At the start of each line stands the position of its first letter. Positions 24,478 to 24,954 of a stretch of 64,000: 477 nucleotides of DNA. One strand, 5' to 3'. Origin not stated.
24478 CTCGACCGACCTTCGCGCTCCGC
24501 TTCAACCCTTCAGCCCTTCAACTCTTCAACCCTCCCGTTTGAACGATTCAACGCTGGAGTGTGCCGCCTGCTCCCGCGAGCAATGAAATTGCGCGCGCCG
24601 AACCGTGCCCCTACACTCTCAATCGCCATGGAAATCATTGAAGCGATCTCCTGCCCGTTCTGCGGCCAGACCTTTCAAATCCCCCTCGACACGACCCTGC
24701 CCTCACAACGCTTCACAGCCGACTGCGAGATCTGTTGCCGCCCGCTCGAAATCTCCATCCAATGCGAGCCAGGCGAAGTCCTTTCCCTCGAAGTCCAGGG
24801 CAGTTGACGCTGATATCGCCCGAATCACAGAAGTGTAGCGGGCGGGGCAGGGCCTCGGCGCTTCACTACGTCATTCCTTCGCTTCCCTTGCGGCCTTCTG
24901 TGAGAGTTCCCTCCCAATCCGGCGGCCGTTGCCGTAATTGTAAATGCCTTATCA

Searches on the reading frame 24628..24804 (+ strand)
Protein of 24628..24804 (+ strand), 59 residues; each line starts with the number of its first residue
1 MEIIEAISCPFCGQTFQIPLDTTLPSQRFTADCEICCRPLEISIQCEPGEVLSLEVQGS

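Call 63: find_homologous_proteins(query=window:24628-24804:+, max_evalue=1e-8)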
Query seq(59 aa) (59 aa): 67 proteins with E <= 1e-8 among 67 candidates.
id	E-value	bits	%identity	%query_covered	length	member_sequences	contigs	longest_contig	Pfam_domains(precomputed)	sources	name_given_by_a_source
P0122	6.8e-32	125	100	100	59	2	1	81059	PF14255.12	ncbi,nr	ncbi:MAG: CPXCG motif-containing cysteine-rich protein [Verrucomicrobia subdivision 3 bacterium]|nr:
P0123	1.9e-22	95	64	100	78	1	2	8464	PF14255.12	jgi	jgi:hypothetical protein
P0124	7.7e-22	94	71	95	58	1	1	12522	PF14255.12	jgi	jgi:hypothetical protein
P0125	8.0e-22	94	74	92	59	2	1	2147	PF14255.12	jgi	jgi:hypothetical protein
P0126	9.5e-22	93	63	100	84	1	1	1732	PF14255.12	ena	-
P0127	1.1e-21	93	64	100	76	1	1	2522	PF14255.12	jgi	jgi:hypothetical protein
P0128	1.9e-21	92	69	100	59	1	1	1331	PF14255.12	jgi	jgi:hypothetical protein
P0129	2.2e-21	92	64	100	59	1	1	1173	PF14255.12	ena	-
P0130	2.5e-21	92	64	100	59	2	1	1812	PF14255.12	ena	-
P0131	2.7e-21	92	68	100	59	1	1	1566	PF14255.12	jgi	jgi:hypothetical protein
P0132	3.3e-21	92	64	100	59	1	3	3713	PF14255.12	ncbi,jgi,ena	-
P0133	3.4e-21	92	67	97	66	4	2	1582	PF14255.12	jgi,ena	-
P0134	3.6e-21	91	66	100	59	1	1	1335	PF14255.12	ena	-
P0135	4.6e-21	91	66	100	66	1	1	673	PF14255.12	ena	-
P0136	5.1e-21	91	68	97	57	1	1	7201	PF14255.12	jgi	jgi:cysteine-rich CPXCG protein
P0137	5.4e-21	91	70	90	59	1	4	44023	PF14255.12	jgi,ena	jgi:transcription elongation factor Elf1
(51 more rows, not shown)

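Call 64: find_encoding_contigs(protein=P0122, flank=10000, max_places=10)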
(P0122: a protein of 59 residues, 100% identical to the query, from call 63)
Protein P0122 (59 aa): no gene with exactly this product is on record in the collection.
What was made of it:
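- Tried and rejected: The look-up of the identical CPXCG protein also failed (call 64).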

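Call 65: find_encoding_contigs(protein=P0124, flank=2000, max_places=2)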
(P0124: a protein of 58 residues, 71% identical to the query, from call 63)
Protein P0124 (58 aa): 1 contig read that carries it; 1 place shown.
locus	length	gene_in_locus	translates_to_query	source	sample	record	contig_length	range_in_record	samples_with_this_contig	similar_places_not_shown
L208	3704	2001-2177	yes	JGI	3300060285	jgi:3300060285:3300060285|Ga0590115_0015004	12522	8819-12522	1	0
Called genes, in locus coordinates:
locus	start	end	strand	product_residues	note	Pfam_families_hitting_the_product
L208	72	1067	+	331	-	PF01797:Y1_Tnp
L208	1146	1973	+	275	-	PF07963:N_methyl, PF07596:SBP_bac_10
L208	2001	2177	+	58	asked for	PF14255:Zn_ribbon_21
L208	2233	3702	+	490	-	?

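Call 66: find_encoding_contigs(protein=P0137, flank=2000, max_places=3)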
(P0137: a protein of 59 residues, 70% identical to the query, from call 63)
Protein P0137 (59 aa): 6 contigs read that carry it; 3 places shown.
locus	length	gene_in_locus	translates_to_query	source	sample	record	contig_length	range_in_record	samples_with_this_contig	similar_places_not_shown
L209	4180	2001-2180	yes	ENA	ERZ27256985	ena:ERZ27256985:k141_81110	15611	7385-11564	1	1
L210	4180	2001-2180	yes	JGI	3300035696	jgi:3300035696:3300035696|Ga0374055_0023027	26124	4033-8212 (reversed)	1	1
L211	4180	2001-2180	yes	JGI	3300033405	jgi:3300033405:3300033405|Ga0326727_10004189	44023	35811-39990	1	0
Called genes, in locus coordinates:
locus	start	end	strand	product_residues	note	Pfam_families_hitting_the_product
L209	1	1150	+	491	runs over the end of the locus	PF05221:AdoHcyase, PF00670:AdoHcyase_NAD, PF02826:2-Hacid_dh_C (weak)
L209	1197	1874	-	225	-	PF00989:PAS, PF08448:PAS_4, PF13426:PAS_9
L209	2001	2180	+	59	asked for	PF14255:Zn_ribbon_21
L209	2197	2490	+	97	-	PF03647:Tmemb_14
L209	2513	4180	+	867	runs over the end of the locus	PF00270:DEAD, PF00271:Helicase_C, PF21010:HA2_C (weak), PF08482:HrpB_C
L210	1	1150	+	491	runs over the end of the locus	PF05221:AdoHcyase, PF00670:AdoHcyase_NAD, PF02826:2-Hacid_dh_C (weak)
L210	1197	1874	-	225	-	PF00989:PAS, PF08448:PAS_4, PF13426:PAS_9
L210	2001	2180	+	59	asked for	PF14255:Zn_ribbon_21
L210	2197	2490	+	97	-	PF03647:Tmemb_14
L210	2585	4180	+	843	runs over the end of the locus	PF00270:DEAD, PF00271:Helicase_C, PF21010:HA2_C (weak), PF08482:HrpB_C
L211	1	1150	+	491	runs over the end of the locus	PF05221:AdoHcyase, PF00670:AdoHcyase_NAD, PF02826:2-Hacid_dh_C (weak)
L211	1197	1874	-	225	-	PF00989:PAS, PF08448:PAS_4, PF13426:PAS_9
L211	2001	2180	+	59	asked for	PF14255:Zn_ribbon_21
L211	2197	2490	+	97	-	PF03647:Tmemb_14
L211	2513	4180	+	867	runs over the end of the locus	PF00270:DEAD, PF00271:Helicase_C, PF21010:HA2_C (weak), PF08482:HrpB_C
